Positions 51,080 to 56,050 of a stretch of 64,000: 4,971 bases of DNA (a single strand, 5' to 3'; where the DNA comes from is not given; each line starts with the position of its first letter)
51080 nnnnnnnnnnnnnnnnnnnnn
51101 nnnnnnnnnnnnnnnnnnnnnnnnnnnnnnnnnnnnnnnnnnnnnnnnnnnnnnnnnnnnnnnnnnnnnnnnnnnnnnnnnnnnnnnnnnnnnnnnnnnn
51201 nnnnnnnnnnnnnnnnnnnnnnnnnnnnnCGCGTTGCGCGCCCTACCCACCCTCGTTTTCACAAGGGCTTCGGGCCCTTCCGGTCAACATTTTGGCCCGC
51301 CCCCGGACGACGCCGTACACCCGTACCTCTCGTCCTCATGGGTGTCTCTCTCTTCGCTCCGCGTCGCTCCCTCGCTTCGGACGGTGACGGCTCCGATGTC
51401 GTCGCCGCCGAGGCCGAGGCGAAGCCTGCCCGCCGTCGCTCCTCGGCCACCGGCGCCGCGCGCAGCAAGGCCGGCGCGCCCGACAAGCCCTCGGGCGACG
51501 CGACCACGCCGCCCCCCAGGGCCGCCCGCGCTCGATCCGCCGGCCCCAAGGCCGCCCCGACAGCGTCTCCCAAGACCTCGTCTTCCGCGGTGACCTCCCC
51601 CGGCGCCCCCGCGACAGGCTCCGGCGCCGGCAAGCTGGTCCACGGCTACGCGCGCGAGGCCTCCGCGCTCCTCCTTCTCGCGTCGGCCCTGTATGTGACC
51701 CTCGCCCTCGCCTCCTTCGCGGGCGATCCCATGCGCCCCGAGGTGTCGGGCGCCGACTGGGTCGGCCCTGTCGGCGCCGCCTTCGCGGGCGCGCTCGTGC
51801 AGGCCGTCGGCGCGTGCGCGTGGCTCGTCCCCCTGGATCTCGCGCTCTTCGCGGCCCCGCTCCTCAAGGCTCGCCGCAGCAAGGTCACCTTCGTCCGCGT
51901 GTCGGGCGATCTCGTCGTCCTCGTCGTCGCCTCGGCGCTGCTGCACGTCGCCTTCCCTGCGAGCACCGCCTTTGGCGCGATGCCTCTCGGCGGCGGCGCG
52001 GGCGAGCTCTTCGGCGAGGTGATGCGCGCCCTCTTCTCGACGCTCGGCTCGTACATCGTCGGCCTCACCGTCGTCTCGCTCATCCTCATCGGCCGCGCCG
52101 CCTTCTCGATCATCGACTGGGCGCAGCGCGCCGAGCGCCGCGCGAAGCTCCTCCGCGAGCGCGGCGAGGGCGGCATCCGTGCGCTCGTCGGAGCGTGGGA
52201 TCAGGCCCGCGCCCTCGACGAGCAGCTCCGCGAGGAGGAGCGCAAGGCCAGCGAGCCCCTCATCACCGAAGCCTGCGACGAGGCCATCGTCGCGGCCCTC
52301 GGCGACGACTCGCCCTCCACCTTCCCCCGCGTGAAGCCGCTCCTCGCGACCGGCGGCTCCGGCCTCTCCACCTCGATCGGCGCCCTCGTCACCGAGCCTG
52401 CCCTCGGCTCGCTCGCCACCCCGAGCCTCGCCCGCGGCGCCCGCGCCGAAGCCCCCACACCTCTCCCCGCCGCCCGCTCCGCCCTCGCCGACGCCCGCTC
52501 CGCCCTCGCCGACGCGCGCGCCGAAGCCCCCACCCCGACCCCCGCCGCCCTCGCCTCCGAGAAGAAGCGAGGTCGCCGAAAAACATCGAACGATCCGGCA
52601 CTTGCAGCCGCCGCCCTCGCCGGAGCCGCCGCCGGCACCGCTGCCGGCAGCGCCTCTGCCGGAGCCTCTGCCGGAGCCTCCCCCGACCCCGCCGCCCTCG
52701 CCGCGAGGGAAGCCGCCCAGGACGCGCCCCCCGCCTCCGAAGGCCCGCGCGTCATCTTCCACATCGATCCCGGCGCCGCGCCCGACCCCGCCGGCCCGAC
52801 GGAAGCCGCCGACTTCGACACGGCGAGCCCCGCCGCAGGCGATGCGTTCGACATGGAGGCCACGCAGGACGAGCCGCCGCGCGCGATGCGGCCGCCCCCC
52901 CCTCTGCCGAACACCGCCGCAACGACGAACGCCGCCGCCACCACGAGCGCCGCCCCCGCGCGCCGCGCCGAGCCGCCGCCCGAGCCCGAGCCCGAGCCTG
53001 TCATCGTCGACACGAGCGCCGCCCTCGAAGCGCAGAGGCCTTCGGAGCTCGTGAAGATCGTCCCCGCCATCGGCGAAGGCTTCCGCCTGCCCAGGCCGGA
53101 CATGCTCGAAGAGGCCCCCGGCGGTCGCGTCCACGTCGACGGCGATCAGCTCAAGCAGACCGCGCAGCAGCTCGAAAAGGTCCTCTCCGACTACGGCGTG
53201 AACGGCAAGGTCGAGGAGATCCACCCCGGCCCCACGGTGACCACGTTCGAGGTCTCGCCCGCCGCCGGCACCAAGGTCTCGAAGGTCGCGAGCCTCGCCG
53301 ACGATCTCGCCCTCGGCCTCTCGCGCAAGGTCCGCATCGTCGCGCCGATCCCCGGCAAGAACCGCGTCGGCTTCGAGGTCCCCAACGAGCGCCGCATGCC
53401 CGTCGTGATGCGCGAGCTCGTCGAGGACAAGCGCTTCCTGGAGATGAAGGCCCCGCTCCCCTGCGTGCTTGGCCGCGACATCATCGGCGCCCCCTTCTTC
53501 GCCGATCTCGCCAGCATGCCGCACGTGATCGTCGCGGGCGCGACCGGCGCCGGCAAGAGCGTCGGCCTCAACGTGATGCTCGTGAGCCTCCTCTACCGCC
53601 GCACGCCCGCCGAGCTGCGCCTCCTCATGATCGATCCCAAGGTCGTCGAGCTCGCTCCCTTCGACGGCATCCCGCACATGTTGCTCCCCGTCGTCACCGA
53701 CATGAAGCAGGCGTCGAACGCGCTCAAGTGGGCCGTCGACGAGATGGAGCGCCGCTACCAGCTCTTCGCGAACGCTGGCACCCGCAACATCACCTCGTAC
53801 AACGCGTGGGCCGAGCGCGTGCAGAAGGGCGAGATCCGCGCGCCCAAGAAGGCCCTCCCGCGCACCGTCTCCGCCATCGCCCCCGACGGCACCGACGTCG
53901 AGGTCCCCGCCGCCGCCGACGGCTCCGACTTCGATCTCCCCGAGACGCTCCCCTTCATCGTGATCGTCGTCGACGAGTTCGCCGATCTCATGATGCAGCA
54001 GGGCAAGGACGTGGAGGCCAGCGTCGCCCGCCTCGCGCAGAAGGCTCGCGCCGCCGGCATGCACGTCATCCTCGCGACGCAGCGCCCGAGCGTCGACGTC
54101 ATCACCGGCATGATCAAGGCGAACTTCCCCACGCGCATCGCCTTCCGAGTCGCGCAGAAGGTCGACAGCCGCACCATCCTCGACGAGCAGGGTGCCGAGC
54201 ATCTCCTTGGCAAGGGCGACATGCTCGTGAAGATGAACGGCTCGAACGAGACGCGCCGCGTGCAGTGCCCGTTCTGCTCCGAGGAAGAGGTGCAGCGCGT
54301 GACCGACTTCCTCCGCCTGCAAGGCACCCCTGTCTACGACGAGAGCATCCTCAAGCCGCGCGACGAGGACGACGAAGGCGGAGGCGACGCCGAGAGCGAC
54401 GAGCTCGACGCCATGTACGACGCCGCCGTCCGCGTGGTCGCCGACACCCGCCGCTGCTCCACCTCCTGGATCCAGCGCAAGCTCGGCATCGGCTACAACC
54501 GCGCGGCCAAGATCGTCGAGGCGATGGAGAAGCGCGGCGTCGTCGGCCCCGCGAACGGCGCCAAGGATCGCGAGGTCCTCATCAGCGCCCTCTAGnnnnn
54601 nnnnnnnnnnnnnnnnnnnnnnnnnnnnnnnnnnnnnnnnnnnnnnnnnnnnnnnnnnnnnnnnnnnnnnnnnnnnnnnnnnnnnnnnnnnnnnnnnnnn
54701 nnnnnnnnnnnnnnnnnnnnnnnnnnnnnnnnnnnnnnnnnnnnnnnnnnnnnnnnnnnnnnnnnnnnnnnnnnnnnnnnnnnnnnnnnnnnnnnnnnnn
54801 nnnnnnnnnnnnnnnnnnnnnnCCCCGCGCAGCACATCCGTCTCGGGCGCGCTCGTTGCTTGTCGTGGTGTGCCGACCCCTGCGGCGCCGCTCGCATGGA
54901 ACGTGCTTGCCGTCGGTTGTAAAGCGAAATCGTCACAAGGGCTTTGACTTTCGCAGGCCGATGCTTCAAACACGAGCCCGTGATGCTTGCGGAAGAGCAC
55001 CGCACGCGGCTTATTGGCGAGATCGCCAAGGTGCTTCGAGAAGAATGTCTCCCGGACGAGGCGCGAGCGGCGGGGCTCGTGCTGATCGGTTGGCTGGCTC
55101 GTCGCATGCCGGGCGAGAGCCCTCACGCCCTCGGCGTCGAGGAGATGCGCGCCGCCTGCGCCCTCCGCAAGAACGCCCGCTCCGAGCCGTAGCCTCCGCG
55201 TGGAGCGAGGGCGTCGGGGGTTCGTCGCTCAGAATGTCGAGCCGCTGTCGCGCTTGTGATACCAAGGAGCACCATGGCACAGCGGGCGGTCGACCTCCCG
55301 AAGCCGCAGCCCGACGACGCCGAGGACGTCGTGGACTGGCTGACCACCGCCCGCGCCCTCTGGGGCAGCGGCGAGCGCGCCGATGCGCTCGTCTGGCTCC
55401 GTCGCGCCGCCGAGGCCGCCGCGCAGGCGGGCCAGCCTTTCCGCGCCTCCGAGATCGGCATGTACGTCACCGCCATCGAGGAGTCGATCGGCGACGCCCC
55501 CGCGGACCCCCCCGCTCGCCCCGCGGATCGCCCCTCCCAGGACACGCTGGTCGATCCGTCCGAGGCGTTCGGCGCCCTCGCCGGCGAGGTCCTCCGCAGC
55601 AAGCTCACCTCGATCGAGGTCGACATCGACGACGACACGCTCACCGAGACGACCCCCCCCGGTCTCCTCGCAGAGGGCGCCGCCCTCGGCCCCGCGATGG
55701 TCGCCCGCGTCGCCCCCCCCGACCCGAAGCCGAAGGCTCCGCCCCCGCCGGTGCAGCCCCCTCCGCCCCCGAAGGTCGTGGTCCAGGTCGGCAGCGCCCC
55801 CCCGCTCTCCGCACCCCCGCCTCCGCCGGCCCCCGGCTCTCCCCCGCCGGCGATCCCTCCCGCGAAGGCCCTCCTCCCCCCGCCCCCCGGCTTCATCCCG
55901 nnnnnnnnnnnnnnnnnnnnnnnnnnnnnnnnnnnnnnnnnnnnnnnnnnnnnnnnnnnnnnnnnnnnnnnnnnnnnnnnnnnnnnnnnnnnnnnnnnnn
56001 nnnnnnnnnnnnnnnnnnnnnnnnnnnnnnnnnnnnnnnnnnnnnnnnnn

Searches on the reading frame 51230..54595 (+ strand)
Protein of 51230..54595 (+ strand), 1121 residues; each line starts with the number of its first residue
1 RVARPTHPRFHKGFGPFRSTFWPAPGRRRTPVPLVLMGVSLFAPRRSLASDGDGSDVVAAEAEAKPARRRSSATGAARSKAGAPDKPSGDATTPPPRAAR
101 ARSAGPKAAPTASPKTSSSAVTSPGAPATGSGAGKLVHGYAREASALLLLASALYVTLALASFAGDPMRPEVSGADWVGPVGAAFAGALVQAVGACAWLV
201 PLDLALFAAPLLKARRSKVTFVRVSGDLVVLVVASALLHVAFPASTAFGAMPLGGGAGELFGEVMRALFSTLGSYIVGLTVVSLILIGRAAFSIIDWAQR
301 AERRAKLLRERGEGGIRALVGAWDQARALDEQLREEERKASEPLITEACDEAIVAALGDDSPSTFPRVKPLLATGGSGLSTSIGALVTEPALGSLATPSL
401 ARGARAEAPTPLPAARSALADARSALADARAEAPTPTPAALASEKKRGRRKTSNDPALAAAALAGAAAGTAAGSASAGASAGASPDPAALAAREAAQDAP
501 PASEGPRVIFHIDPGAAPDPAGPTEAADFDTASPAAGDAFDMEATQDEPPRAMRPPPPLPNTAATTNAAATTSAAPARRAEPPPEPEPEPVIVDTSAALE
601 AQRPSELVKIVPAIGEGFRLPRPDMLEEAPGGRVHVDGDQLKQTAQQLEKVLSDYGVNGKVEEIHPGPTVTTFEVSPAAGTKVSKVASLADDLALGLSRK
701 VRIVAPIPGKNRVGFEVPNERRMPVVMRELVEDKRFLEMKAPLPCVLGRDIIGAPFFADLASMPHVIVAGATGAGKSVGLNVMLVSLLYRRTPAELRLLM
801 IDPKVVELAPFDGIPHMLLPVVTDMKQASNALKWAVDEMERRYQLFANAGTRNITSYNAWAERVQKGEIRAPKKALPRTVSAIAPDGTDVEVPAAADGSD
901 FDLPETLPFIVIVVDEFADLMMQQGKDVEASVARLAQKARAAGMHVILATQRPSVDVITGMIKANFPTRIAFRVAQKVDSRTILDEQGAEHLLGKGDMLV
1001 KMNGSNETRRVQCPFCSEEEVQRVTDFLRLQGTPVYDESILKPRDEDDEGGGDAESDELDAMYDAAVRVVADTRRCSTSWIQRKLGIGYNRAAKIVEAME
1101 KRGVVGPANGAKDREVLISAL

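Call 33: search_protein_families(library=pfam, max_evalue=0.001, proteins=[window:51230-54595:+])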
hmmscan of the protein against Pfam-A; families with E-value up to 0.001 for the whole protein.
window:51230-54595:+ (1121 aa): 5 families
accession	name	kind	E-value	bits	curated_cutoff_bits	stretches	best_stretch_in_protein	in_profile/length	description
PF01580.24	FtsK_SpoIIIE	-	2.9e-64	217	24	1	728-955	3-221/221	FtsK/SpoIIIE family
PF17854.6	FtsK_alpha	-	1.1e-28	99.8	22.9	1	620-719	1-101/101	FtsK alpha domain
PF09397.16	FtsK_gamma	-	2.1e-26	91.8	30.6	1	1058-1118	2-62/63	Ftsk gamma domain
PF13491.11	FtsK_4TM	-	2.5e-17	63.5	23.1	1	141-302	4-168/171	4TM region of DNA translocase FtsK/SpoIIIE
PF12846.13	AAA_10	-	1.2e-05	24.9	27.5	0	910-984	242-313/362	AAA-like domain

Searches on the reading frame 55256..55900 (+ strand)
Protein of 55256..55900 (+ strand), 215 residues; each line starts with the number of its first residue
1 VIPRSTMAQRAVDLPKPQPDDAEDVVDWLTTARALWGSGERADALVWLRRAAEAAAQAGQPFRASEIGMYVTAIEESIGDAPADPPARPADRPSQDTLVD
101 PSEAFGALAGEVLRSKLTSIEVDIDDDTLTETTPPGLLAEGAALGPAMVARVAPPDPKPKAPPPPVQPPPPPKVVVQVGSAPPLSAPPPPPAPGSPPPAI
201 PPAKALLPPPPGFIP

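Call 75: search_protein_representatives(protein=window:55256-55900:+)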
Query: 215 residues. Proteins with E-value up to 0.001 (for the whole library): 396; up to 1e-10: 25; up to 1e-30: 4. The best 150 are listed.
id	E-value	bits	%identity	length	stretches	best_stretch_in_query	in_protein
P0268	4.6e-66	239.1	70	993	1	7-209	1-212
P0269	4.0e-47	177.2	65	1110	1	7-211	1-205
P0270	1.0e-45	172.5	71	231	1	7-194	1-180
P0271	3.0e-34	135.0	79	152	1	7-93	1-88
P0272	6.1e-20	88.3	55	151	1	7-98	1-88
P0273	1.1e-19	87.4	58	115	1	10-94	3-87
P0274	1.2e-18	84.0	58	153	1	7-90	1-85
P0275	7.9e-18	81.3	59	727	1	7-92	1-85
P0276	2.1e-16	76.7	84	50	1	7-56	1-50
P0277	8.4e-15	71.5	51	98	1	12-85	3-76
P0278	7.5e-14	68.3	48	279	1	10-116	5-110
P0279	2.0e-13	66.9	46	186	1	7-196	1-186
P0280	2.6e-13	66.6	48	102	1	7-90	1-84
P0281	3.3e-13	66.3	40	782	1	7-209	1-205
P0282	5.2e-13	65.6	48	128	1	7-107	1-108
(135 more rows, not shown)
